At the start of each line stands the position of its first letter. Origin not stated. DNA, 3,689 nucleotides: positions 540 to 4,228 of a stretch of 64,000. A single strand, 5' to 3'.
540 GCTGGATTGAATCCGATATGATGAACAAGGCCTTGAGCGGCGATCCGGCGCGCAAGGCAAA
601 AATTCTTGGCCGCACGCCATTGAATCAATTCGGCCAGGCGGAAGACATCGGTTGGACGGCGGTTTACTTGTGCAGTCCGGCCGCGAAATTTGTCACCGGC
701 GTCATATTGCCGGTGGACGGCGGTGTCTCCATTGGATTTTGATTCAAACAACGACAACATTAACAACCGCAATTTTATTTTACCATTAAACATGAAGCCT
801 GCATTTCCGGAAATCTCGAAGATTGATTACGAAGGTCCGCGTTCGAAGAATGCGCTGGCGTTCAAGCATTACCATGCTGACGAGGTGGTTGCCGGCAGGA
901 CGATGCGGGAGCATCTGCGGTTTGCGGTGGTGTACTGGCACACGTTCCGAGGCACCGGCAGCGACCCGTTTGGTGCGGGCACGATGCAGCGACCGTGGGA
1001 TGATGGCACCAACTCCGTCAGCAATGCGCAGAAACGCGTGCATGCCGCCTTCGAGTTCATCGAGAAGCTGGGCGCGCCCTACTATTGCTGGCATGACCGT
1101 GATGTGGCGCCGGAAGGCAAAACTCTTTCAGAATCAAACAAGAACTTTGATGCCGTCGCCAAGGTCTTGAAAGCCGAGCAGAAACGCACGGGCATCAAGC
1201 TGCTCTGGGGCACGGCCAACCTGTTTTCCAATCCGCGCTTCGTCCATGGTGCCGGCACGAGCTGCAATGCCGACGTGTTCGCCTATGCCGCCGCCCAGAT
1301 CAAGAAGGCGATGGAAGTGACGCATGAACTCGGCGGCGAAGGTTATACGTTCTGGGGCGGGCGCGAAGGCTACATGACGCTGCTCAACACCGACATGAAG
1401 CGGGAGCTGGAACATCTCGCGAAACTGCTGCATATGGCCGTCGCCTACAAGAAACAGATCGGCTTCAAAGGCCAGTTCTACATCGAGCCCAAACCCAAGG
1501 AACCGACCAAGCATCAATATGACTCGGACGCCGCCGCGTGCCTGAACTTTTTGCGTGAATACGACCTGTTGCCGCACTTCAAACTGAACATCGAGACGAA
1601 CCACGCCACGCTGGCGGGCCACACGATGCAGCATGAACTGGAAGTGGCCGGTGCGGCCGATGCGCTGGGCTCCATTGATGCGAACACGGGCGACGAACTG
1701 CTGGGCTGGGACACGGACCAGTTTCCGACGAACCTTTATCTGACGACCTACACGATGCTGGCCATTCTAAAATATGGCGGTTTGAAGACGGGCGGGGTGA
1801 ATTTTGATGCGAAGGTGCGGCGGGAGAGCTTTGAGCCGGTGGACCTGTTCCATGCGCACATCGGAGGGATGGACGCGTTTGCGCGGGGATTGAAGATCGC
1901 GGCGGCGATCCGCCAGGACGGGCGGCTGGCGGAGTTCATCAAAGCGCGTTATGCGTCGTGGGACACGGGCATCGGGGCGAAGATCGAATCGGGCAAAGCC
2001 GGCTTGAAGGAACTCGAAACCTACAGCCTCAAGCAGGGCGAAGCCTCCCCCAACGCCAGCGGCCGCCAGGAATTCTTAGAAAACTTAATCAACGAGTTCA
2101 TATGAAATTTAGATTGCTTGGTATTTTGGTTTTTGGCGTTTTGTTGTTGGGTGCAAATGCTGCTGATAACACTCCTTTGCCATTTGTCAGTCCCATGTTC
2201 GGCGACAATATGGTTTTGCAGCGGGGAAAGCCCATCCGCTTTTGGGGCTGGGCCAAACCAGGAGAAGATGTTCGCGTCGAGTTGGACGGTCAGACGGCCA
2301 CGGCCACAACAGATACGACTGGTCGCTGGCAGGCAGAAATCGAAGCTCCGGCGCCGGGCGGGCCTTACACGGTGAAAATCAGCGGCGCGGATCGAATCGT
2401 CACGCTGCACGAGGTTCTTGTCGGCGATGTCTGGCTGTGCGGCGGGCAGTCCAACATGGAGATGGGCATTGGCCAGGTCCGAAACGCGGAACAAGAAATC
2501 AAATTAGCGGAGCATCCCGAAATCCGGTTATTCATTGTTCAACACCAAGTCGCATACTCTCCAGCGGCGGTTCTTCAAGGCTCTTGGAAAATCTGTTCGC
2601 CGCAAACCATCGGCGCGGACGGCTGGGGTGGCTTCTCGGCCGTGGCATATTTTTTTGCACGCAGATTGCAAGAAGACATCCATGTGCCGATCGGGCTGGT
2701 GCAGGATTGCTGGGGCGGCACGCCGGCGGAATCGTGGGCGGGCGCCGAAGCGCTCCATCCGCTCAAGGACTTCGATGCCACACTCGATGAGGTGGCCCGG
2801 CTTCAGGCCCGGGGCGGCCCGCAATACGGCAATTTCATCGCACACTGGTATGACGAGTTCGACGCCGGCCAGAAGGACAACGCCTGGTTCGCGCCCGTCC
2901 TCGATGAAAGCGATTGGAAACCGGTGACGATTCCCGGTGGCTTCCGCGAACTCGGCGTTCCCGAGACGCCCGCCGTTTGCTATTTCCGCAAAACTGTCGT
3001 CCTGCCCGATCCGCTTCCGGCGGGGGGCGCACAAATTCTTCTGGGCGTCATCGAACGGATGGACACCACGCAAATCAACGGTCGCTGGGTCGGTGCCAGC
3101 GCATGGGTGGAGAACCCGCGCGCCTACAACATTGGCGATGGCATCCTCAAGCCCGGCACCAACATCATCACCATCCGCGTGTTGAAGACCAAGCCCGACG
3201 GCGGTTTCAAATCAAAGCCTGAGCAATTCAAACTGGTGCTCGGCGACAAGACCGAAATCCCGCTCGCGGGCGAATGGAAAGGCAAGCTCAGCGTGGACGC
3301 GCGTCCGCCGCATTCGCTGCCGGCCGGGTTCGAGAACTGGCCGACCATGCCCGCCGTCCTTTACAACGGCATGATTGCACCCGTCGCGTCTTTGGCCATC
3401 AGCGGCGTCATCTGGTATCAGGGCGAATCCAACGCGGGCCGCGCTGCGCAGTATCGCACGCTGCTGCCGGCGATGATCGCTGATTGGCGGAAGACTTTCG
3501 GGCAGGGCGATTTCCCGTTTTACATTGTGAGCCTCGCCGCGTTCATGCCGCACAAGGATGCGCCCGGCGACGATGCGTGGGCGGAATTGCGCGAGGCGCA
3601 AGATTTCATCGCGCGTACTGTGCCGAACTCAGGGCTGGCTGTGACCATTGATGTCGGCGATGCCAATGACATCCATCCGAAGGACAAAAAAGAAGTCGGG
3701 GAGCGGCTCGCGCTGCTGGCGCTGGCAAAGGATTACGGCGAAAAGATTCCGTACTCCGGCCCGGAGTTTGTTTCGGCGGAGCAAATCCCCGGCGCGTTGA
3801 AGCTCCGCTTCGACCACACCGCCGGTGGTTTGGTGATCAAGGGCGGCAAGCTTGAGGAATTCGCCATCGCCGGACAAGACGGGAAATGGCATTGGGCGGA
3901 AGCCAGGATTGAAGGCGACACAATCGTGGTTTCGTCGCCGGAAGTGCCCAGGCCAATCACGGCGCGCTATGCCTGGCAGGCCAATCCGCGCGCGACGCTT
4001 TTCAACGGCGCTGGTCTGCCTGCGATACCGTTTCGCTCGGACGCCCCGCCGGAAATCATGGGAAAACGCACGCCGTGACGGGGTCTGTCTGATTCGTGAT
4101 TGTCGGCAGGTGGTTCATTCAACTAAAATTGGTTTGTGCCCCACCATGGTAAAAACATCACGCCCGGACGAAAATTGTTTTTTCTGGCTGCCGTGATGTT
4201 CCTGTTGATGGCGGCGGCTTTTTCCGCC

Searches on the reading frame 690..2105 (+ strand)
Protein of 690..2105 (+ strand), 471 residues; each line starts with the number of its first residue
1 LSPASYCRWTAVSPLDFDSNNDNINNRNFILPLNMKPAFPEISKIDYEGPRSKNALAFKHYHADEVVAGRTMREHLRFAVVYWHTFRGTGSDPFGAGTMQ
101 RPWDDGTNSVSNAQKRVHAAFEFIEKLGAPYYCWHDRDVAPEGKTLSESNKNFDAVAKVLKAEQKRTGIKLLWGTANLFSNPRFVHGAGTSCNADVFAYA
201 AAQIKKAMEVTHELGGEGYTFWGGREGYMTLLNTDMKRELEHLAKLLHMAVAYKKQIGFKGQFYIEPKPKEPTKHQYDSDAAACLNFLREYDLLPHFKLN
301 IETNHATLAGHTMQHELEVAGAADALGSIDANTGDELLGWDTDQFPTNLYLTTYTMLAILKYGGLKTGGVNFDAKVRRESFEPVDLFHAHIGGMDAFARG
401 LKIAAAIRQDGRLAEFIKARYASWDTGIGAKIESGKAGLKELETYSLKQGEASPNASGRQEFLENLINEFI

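Call 70: search_protein_families(library=pfam, max_evalue=0.00001, proteins=[window:690-2105:+])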
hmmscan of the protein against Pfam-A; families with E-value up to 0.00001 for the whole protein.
window:690-2105:+ (471 aa): 1 family
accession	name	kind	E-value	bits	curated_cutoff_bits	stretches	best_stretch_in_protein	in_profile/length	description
PF01261.30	AP_endonuc_2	-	1e-08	35.7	31.1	1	153-331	26-185/249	Xylose isomerase-like TIM barrel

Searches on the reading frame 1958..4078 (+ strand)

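Call 70: search_protein_families(library=pfam, max_evalue=0.00001, proteins=[window:1958-4078:+])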
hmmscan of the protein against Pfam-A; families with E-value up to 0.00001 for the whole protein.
window:1958-4078:+ (706 aa): 1 family
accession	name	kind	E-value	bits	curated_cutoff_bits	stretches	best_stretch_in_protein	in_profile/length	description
PF03629.24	SASA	-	1.1e-20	74.7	24.8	2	467-585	103-221/226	Carbohydrate esterase, sialic acid-specific acetylesterase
